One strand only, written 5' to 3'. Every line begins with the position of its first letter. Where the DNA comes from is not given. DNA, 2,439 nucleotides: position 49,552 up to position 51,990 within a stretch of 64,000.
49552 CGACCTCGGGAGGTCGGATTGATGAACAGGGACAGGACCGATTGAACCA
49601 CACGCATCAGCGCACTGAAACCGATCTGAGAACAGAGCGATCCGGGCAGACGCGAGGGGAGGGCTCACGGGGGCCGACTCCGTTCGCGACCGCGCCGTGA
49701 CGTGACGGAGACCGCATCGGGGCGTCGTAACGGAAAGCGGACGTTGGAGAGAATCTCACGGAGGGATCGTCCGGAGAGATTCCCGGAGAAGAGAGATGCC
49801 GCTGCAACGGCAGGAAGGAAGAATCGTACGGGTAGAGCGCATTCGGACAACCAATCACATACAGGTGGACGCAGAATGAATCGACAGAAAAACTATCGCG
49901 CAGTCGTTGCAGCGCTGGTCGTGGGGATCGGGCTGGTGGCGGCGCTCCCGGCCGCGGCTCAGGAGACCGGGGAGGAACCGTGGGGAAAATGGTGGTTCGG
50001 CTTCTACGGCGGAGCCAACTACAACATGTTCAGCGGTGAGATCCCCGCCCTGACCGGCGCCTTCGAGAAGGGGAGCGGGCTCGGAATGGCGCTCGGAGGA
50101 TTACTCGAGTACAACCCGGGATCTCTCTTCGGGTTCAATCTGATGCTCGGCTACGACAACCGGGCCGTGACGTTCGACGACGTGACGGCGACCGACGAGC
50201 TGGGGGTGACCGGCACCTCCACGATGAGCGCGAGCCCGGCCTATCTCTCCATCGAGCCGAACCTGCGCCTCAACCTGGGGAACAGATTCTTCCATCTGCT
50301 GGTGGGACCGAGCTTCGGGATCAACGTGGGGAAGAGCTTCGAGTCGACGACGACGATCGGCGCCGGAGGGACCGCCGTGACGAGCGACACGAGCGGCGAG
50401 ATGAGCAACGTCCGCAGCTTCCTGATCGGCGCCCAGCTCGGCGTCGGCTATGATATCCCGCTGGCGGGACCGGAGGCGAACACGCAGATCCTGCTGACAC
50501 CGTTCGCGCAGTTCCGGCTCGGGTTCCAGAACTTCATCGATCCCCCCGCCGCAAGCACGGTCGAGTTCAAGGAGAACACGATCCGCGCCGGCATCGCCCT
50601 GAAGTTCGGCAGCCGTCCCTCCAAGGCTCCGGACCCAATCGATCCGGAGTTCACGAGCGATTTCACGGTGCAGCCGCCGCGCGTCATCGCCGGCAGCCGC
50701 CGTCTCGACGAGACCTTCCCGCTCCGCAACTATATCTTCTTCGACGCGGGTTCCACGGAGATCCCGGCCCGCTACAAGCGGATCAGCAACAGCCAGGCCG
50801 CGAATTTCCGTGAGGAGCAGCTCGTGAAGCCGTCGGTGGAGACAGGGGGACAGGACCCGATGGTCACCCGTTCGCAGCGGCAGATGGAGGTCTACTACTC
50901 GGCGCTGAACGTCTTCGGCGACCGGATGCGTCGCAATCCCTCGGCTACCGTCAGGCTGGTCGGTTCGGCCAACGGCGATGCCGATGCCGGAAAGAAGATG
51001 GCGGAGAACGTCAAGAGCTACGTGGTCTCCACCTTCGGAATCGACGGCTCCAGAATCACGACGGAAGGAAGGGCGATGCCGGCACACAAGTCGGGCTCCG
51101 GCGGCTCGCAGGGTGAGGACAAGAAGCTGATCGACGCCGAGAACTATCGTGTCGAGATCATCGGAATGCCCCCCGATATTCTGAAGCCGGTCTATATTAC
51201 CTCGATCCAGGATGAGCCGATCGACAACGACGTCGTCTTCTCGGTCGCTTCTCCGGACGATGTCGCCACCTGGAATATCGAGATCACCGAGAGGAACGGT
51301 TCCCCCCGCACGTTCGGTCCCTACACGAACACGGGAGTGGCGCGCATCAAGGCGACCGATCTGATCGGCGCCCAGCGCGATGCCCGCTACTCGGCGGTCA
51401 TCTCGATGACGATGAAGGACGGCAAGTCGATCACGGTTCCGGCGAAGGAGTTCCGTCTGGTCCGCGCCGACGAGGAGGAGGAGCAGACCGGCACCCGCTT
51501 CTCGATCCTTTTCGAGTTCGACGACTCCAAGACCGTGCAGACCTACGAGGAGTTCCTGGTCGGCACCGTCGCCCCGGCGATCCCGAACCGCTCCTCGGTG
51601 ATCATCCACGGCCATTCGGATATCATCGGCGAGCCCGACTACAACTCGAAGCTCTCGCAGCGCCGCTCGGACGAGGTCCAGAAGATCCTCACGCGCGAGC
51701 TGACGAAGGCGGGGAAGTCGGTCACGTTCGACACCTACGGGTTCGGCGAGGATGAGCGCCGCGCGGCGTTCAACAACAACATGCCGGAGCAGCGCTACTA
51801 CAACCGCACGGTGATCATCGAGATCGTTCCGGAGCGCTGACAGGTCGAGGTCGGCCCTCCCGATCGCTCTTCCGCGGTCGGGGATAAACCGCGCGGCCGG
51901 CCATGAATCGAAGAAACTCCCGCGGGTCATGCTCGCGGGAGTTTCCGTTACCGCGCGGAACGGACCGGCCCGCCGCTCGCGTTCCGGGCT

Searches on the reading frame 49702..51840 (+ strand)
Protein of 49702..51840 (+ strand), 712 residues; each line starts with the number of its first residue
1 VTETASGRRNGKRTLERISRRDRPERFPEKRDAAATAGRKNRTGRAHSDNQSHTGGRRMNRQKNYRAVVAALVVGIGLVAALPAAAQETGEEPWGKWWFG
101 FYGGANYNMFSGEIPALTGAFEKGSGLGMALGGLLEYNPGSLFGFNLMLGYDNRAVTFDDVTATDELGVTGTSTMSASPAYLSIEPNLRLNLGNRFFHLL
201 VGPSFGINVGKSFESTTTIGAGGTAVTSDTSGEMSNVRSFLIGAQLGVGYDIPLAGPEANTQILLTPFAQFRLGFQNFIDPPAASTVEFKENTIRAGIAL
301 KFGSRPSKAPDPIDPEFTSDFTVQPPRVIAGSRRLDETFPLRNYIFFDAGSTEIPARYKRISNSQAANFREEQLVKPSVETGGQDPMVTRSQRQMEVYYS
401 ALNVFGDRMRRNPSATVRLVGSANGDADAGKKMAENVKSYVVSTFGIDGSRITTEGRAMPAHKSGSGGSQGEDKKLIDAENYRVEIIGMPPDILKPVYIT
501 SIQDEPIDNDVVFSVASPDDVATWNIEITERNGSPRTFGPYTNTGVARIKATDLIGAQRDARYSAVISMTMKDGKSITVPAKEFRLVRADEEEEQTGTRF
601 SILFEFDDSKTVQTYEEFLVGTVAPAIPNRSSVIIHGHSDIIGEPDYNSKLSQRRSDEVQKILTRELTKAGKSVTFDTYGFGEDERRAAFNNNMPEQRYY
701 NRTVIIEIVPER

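Call 27: search_protein_families(library=pfam, proteins=[window:49702-51840:+], max_evalue=0.001)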
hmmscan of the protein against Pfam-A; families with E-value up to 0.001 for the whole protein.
window:49702-51840:+ (712 aa): 3 families
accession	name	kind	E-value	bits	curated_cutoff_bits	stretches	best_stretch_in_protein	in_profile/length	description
PF13568.12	OMP_b-brl_2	-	3.7e-16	60.1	27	1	86-279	2-174/175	Outer membrane protein beta-barrel domain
PF00691.25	OmpA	-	1.7e-12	48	27.2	1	604-702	2-98/98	OmpA family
PF13505.12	OMP_b-brl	-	0.00088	19.9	28.7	0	78-252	5-140/175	Outer membrane protein beta-barrel domain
